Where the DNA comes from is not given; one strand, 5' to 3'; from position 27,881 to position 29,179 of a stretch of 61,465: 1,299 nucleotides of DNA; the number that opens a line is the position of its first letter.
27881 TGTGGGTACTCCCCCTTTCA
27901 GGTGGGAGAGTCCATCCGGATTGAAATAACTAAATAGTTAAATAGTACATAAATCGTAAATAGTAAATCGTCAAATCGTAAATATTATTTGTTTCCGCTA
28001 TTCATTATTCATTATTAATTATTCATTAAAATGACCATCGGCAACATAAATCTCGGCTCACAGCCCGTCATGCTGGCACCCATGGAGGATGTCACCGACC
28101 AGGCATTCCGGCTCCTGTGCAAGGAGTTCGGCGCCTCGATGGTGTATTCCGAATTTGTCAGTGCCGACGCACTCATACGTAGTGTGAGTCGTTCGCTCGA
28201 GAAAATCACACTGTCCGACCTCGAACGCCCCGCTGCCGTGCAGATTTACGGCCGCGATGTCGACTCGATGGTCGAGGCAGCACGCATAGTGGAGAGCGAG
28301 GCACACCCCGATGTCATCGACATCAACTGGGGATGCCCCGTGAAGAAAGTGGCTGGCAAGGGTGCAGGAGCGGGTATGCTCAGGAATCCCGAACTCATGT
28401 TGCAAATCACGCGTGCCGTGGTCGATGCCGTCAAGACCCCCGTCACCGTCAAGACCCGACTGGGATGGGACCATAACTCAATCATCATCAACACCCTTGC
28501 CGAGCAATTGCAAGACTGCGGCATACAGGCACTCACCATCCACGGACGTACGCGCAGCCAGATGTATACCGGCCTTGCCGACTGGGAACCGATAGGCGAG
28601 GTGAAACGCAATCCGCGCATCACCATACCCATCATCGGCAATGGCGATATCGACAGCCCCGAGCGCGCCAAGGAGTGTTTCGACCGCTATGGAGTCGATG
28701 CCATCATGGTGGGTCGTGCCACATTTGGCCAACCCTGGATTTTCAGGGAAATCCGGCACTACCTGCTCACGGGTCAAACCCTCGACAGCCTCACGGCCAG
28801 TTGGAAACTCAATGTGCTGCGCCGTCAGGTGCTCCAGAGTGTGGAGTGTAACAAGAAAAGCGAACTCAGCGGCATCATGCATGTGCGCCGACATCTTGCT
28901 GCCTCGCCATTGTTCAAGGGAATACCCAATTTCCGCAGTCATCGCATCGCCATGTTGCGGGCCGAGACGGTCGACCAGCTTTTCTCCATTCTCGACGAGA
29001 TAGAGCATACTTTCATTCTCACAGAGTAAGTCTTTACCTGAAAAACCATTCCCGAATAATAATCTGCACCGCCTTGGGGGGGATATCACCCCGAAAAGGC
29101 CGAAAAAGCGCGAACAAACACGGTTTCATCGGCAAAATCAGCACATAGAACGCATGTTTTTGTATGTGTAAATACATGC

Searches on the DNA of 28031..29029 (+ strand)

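Call 56: search_with_rna_model(model_id=R1, sources=[L011, L012, L013, L014, L015, L016, L017, L018, L019, L020, L021, L022, L023, L024, L025, L026, L027, L028, L029, L030, L031, L032, L033, L034, L035, L036, L037, L038, L039, L040, L041, L042, L043, L044, L045, L046, L047, L048, L049, L050, L051, L052, L053, L054, L055, L056, L057, L058, L059, L060, L061, L062, L063, L064, L065, L066, L067, L068, L069, L070, L071, L072, L073, L074, L075, L076, L077, L078, L079, L080, L081, L082, L083, L084, L085, L086, L087, L088, L089, L090], max_evalue=1)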
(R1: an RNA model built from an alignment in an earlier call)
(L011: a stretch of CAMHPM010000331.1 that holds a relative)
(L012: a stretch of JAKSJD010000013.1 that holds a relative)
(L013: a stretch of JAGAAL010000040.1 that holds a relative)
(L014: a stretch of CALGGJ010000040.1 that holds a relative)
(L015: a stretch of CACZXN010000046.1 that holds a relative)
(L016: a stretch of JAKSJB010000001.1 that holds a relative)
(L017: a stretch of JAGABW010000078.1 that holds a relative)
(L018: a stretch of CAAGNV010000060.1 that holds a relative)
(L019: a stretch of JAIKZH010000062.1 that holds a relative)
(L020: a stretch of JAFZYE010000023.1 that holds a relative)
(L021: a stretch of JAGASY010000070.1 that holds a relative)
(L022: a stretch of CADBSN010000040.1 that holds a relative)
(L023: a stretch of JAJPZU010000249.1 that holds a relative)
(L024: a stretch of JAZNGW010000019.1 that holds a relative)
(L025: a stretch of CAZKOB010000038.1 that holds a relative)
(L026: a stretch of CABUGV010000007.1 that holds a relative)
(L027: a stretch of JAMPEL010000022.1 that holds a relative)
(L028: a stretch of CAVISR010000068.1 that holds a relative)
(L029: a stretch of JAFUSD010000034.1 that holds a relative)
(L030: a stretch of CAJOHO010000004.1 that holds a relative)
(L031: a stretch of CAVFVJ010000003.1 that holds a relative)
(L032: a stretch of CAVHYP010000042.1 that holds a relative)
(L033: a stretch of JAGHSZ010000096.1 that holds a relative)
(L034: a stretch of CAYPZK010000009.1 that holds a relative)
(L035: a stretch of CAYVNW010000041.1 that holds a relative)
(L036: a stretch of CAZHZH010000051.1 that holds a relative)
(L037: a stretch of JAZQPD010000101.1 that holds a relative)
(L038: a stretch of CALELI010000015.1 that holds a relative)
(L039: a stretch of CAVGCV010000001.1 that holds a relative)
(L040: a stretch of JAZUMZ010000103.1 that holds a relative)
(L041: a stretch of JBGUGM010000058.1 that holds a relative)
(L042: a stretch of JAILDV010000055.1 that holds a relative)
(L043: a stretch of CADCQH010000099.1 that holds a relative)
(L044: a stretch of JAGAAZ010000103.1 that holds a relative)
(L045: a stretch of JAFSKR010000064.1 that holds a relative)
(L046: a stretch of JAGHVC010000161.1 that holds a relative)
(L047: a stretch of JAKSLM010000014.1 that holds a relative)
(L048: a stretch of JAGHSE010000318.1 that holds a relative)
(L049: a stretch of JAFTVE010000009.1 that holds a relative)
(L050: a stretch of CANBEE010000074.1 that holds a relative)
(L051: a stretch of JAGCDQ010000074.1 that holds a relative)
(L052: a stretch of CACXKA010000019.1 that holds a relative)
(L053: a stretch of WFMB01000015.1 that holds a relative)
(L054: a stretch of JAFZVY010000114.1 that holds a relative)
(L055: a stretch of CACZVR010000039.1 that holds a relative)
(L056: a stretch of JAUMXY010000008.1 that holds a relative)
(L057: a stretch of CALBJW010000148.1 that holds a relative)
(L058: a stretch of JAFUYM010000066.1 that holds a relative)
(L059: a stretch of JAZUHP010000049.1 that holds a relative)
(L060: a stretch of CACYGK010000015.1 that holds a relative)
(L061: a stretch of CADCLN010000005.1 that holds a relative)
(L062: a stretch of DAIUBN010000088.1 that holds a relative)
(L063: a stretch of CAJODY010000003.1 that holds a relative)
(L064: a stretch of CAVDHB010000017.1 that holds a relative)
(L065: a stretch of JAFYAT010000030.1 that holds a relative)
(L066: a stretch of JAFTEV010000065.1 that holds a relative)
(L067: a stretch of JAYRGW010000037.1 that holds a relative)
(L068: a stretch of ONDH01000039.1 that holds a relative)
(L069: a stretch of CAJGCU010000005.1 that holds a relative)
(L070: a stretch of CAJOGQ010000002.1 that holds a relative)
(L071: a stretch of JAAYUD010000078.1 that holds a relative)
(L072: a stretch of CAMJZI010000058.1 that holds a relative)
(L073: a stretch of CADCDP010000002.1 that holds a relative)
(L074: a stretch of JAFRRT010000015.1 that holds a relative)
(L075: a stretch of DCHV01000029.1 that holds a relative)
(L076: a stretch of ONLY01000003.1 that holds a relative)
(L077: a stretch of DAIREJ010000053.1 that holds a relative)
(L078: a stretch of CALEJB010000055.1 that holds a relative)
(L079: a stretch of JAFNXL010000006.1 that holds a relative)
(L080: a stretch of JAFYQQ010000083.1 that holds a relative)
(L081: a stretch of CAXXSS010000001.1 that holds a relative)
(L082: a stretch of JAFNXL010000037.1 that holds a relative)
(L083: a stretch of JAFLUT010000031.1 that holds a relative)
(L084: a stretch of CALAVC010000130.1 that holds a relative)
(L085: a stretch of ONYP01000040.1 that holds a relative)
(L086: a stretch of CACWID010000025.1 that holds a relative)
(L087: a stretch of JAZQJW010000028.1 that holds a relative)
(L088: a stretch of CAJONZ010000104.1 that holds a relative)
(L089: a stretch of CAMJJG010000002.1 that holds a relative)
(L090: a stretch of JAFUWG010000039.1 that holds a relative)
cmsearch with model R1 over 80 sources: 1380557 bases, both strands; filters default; matches with E-value up to 1: 17.
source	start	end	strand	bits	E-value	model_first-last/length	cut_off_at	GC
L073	20615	20746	-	44.7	8.6e-09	1-97/97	no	0.61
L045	9455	9565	+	43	2.5e-08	1-97/97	no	0.6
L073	20614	20745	+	42.6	3.2e-08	1-97/97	no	0.61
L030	1383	1513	+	34.1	6.9e-06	1-97/97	no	0.56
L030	1382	1512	-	31.7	3.3e-05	1-97/97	no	0.57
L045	9456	9564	-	30.2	8.6e-05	1-97/97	no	0.61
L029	18944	19059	+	27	0.00064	1-97/97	no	0.61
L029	18944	19059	-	25.3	0.0019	1-97/97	no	0.61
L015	10668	10775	-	23.4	0.0063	1-97/97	no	0.5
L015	367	451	-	22.1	0.015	1-97/97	no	0.56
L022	11491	11552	+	21.6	0.019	1-97/97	no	0.48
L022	11491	11552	-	20.7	0.035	1-97/97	no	0.48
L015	10669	10775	+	20.5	0.039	1-97/97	no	0.5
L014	20002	20086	-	17.2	0.33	1-97/97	no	0.48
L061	12829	12889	+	16.4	0.54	1-97/97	no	0.52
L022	10963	11025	+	16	0.69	1-97/97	no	0.38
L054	16159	16233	-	16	0.7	1-97/97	no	0.57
